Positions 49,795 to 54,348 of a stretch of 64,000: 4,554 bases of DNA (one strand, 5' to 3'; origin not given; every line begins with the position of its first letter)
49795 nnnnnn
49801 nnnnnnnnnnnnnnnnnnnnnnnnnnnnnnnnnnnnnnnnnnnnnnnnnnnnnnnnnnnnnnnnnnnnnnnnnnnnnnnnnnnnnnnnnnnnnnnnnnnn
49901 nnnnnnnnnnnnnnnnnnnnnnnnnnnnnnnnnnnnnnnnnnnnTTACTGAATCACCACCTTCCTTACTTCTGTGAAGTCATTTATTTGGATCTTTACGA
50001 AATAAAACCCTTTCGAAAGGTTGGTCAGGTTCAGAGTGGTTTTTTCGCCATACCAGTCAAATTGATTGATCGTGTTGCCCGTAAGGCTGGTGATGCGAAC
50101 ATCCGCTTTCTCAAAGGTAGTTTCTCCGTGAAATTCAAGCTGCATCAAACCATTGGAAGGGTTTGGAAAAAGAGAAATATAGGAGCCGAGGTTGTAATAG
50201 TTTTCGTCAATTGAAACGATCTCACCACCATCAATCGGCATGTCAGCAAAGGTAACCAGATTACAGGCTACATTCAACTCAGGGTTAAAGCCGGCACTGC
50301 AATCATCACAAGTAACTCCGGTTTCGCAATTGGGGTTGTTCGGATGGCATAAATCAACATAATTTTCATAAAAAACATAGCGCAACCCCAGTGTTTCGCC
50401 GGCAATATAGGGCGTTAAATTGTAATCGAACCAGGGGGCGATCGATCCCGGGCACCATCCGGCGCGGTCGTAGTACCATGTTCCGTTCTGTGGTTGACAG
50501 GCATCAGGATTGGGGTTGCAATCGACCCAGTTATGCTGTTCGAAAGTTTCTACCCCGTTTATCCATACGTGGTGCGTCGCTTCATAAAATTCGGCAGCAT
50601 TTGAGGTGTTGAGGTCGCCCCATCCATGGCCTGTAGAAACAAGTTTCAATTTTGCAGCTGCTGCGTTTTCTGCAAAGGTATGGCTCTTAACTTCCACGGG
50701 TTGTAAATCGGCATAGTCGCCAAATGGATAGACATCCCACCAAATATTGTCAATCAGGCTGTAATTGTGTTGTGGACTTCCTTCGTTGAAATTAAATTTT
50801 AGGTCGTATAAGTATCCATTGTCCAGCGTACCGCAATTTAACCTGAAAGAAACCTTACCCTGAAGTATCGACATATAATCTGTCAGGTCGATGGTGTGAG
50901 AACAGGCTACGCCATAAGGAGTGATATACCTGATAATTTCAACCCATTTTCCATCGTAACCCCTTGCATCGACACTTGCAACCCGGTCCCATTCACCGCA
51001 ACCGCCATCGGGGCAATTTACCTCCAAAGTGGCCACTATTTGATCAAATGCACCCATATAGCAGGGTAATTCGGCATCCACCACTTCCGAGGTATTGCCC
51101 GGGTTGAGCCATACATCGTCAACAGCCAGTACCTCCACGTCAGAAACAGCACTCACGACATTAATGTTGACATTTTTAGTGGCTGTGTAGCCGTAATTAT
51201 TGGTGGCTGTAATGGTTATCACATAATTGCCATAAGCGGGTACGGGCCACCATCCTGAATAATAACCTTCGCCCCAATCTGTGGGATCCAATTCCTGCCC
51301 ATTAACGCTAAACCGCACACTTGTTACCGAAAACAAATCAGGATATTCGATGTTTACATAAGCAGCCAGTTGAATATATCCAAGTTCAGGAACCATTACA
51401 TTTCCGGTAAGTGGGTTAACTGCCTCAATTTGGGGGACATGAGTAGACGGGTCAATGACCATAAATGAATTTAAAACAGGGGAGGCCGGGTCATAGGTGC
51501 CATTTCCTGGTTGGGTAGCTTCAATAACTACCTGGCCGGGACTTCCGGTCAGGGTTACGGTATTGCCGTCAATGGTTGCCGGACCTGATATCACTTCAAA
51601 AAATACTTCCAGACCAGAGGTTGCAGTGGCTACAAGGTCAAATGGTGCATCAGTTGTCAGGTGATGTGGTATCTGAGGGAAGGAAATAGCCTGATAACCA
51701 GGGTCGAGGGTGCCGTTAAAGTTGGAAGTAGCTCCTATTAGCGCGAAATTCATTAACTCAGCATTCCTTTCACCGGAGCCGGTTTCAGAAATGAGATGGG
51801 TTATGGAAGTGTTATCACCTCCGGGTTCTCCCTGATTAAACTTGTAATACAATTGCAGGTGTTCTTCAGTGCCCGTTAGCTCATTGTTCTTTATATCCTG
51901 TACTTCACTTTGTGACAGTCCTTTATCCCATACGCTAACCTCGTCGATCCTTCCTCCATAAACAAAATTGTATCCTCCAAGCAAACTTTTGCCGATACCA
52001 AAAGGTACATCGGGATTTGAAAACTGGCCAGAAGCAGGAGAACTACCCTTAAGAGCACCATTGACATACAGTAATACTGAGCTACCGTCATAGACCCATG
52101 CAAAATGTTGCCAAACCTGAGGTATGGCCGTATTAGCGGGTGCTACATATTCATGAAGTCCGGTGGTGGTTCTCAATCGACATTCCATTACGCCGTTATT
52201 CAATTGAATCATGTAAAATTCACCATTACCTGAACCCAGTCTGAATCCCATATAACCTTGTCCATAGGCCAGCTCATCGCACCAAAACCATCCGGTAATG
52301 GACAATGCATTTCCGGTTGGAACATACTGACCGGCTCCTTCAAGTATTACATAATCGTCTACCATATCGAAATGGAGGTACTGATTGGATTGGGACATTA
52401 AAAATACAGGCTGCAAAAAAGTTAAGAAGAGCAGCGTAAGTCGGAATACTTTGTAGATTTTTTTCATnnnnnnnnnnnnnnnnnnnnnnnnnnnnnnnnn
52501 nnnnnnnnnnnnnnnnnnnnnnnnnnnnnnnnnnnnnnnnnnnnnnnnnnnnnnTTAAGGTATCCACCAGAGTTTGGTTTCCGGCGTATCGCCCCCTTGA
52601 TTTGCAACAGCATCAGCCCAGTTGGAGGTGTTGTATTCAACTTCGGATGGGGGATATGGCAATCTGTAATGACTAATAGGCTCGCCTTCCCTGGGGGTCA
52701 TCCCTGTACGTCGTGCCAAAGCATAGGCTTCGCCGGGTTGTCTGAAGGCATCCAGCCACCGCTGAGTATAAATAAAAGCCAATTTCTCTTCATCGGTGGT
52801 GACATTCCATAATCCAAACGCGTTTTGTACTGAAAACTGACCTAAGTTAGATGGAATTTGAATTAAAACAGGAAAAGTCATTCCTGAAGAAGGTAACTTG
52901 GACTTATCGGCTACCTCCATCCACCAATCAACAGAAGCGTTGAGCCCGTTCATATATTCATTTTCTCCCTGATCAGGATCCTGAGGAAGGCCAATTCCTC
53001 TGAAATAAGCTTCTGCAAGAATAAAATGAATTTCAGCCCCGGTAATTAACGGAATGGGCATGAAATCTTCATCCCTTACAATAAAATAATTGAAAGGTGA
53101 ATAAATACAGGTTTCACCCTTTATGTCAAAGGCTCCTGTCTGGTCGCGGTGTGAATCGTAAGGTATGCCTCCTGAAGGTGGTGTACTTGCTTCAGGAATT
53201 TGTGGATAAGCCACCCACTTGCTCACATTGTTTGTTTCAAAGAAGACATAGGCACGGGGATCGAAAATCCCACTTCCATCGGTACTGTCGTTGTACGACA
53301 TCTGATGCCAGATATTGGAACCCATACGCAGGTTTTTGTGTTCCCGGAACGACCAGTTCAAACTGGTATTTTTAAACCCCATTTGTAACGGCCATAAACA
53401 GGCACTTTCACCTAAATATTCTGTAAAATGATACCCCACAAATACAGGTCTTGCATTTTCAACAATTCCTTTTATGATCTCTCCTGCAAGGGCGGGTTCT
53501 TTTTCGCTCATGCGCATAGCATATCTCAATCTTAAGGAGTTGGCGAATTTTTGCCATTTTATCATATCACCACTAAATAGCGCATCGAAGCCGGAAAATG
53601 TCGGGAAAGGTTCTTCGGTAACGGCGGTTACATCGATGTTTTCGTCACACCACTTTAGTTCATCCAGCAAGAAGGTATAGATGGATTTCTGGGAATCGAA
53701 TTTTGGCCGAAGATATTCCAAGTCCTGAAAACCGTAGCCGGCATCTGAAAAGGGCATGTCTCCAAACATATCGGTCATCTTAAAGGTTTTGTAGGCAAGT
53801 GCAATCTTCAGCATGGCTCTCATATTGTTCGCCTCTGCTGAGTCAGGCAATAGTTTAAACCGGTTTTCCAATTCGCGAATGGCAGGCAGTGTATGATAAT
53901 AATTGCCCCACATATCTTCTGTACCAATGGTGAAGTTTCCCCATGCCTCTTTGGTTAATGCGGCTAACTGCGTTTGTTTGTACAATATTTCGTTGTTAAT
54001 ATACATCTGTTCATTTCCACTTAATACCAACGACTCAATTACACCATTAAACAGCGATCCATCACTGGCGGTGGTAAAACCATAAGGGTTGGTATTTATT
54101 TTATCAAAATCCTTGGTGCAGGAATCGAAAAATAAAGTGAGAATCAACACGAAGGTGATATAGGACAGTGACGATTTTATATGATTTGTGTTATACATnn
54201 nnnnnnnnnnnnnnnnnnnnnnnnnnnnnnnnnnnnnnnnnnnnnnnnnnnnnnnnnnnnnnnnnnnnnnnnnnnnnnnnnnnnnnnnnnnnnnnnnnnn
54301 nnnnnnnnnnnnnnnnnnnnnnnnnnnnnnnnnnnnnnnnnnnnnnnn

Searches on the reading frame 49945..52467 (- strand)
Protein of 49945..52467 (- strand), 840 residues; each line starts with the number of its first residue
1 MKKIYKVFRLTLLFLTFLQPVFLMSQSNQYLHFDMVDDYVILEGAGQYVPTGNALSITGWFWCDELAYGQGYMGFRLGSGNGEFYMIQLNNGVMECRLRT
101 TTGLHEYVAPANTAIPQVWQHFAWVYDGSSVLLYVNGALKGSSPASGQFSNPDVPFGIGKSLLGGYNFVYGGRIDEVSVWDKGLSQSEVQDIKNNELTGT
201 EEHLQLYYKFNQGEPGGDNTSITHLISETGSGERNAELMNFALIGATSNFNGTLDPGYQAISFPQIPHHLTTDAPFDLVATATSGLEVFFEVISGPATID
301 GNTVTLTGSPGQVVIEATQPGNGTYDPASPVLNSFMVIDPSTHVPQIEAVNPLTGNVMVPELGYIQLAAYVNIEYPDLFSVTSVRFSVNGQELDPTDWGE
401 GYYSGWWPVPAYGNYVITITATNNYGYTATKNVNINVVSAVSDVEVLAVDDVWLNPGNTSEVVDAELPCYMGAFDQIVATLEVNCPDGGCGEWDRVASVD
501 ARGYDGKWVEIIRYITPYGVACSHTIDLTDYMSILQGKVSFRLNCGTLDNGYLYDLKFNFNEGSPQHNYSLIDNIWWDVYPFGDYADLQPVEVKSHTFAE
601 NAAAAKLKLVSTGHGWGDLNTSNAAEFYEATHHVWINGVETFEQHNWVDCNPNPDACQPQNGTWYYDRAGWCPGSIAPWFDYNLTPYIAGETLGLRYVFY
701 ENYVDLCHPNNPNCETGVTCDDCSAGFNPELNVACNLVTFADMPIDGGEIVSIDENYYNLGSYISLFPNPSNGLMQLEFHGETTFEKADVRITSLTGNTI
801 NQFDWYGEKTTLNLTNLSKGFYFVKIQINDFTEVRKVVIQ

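Call 8: search_protein_families(library=pfam, proteins=[window:49945-52467:-], max_evalue=0.00001)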
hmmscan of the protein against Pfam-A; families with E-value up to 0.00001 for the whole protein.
window:49945-52467:- (840 aa): 3 families
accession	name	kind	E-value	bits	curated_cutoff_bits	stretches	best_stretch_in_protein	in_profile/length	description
PF13385.13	Laminin_G_3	-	1.2e-20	74.7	27.6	1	37-190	4-151/151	Concanavalin A-like lectin/glucanases superfamily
PF09113.15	N-glycanase_C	-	3.1e-14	53.4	25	1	595-690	14-112/140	Peptide-N-glycosidase F, C terminal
PF18962.6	Por_Secre_tail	-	1.8e-12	47.8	27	1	766-839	1-75/75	Secretion system C-terminal sorting domain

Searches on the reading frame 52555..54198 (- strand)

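Call 8: search_protein_families(library=pfam, proteins=[window:52555-54198:-], max_evalue=0.00001)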
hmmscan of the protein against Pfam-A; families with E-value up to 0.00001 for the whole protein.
window:52555-54198:- (547 aa): 2 families
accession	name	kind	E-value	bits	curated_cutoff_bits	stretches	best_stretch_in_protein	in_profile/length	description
PF12771.13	SusD-like_2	-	2e-43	149.3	27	1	41-500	4-392/415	Starch-binding associating with outer membrane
PF12741.13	SusD-like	-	1.5e-40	140.1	27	1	96-545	77-494/495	Susd and RagB outer membrane lipoprotein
